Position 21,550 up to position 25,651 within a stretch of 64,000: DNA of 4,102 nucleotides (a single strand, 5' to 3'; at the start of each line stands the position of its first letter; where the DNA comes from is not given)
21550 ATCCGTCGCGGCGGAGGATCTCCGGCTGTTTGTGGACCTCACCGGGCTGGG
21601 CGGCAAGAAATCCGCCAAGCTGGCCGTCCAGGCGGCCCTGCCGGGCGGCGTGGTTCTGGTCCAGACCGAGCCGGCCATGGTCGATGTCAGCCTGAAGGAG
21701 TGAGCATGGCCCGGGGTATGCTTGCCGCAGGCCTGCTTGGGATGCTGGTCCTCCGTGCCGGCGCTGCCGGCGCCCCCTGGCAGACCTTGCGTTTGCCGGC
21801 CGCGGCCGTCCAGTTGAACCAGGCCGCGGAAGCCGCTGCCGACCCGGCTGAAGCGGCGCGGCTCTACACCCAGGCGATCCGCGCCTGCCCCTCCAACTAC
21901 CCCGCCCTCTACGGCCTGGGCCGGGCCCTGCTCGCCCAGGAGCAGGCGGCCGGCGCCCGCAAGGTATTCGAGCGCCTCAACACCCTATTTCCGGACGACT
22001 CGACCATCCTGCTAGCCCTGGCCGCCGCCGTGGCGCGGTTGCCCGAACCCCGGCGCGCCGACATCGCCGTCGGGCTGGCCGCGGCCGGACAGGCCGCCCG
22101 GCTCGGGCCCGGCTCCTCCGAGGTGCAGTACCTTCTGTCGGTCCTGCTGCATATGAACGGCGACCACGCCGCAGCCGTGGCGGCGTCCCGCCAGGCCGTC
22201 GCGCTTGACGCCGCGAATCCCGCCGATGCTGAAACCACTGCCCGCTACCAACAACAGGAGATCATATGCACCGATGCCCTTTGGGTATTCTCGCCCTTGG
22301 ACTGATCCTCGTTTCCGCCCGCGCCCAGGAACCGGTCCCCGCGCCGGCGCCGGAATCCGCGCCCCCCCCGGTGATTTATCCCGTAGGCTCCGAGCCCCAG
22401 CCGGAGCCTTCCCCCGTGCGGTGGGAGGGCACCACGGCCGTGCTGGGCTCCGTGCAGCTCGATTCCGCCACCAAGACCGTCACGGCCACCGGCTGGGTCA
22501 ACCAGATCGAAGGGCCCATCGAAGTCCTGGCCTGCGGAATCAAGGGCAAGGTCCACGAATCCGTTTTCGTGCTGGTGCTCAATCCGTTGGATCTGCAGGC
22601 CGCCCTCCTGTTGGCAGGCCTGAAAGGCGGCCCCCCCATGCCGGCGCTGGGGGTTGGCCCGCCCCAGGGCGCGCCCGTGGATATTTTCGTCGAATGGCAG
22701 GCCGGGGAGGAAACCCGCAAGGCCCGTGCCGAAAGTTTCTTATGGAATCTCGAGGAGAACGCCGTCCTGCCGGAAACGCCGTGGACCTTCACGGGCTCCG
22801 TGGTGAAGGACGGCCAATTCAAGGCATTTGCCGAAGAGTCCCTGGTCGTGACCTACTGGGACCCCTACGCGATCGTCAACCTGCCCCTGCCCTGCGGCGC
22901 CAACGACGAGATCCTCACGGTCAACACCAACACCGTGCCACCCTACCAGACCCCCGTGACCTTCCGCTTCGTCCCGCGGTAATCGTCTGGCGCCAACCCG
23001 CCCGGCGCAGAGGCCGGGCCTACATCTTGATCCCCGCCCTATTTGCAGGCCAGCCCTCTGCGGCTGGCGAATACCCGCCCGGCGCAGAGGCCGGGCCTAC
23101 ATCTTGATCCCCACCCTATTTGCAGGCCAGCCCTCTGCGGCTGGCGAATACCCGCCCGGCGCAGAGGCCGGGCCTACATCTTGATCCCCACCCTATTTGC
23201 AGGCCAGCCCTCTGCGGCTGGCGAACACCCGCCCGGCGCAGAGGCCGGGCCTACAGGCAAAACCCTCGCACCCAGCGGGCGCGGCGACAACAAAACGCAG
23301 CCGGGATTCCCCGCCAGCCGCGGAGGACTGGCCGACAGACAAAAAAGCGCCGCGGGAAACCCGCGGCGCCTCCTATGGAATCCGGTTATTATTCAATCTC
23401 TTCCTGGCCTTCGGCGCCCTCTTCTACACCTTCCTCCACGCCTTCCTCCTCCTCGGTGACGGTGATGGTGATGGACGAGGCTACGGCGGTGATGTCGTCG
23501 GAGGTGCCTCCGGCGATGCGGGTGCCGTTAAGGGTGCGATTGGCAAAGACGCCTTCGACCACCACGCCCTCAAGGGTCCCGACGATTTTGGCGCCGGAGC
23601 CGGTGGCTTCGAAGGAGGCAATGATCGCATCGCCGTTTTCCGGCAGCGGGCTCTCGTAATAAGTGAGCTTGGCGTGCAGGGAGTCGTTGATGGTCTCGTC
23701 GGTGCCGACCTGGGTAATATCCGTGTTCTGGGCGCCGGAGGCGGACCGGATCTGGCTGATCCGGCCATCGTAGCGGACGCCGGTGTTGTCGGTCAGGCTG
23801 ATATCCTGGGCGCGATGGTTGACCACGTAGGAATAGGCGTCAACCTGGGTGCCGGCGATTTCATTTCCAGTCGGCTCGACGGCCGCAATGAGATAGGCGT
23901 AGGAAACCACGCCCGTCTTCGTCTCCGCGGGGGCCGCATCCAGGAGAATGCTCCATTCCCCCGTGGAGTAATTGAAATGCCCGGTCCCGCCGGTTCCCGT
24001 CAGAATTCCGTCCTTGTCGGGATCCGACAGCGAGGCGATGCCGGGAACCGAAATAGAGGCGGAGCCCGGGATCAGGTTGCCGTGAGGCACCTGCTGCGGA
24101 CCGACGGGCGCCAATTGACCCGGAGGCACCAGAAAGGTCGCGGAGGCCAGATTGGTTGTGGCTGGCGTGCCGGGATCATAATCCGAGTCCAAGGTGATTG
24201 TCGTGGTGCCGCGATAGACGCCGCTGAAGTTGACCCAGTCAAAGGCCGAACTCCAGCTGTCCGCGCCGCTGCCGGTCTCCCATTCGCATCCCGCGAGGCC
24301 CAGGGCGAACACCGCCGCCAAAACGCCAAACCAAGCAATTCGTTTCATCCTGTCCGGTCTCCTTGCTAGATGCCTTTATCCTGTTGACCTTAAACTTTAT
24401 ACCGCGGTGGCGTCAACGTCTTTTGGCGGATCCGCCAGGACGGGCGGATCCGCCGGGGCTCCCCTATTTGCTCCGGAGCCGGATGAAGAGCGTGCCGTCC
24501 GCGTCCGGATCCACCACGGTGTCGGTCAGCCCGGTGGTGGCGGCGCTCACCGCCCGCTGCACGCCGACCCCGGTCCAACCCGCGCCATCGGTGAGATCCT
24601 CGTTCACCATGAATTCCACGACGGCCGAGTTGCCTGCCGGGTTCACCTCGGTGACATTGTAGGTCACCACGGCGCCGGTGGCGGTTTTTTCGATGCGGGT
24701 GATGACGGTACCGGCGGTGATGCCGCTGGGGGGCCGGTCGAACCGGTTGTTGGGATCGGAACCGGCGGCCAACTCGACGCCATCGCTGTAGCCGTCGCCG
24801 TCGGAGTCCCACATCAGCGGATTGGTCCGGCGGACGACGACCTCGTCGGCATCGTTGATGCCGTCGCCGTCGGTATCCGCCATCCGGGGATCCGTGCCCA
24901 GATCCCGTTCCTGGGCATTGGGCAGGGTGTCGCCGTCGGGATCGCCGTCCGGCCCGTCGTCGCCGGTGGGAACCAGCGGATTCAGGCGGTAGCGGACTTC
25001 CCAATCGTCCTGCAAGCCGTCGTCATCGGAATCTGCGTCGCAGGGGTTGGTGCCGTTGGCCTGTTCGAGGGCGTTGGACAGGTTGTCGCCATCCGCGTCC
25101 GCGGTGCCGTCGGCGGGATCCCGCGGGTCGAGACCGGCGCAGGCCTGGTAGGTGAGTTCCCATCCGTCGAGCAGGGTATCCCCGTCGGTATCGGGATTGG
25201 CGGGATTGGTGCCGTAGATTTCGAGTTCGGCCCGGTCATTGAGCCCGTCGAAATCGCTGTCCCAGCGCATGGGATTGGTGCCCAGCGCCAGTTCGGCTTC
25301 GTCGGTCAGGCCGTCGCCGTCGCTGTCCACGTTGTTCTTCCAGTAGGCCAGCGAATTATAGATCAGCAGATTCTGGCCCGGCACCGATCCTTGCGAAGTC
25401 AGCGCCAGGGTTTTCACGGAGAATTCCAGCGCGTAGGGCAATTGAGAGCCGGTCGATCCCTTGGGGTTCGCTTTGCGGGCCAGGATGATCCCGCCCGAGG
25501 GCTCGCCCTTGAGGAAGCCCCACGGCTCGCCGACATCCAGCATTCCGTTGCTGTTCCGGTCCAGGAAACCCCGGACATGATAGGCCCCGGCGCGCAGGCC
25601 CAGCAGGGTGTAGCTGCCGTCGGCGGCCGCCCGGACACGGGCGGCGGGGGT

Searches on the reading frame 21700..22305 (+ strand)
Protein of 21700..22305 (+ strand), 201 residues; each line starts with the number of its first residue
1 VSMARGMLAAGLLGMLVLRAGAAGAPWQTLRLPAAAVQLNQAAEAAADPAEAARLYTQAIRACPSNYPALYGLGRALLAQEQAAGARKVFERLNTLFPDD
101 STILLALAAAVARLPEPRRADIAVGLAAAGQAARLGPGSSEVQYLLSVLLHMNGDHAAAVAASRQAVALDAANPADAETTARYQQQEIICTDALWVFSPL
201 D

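Call 13: search_protein_families(library=pfam, proteins=[window:21700-22305:+], max_evalue=0.001)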
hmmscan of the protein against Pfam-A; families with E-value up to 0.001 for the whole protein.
window:21700-22305:+ (201 aa): 11 families
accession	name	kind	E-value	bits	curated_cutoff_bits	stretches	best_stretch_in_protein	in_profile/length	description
PF13428.12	TPR_14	-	3.3e-11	43.2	23.5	1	69-109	3-43/44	Tetratricopeptide repeat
PF13431.12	TPR_17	-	4.3e-10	39.5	24.4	1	55-87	1-33/34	Tetratricopeptide repeat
PF13432.12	TPR_16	-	7.5e-10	39.5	32.7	2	41-100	5-64/65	Tetratricopeptide repeat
PF14559.12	TPR_19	-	8.2e-10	39.3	25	1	45-108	3-66/68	Tetratricopeptide repeat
PF07719.23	TPR_2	-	7.3e-08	32.4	27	0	69-100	3-34/34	Tetratricopeptide repeat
PF13174.12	TPR_6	-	2.6e-06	28.1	26.3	0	69-99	2-32/33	Tetratricopeptide repeat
PF13181.12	TPR_8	-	2.7e-06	27.6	25.7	0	141-173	2-34/34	Tetratricopeptide repeat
PF13429.12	TPR_15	-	0.0005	20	26.2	0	40-120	153-233/280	Tetratricopeptide repeat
PF13414.12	TPR_11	-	0.00067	19.7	26.8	0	51-80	12-41/42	TPR repeat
PF19908.4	DUF6381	-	0.00068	19.8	26.6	0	34-61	16-43/62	Family of unknown function (DUF6381)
PF23914.1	TPR_CcmH_CycH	-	0.00074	19.8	42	0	50-101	104-155/158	Cytochrome c-type biogenesis protein H TPR domain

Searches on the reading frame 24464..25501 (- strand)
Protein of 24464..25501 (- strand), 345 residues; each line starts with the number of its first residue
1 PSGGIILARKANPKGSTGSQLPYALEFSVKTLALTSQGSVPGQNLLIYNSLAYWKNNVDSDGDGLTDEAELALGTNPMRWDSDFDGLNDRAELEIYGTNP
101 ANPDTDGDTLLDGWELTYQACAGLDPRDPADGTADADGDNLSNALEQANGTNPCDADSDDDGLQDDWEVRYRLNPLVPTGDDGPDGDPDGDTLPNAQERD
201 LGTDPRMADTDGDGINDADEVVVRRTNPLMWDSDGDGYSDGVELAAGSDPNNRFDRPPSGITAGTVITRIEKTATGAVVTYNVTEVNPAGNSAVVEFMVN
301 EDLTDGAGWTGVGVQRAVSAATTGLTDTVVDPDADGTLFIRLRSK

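Call 57: search_protein_families(library=pfam, proteins=[window:24464-25501:-], max_evalue=0.1)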
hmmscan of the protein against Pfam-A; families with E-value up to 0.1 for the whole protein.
window:24464-25501:- (345 aa): 1 family
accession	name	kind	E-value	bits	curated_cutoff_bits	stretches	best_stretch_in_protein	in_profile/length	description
PF18884.5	TSP3_bac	-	4.7e-39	132.3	25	4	232-252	1-21/22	Bacterial TSP3 repeat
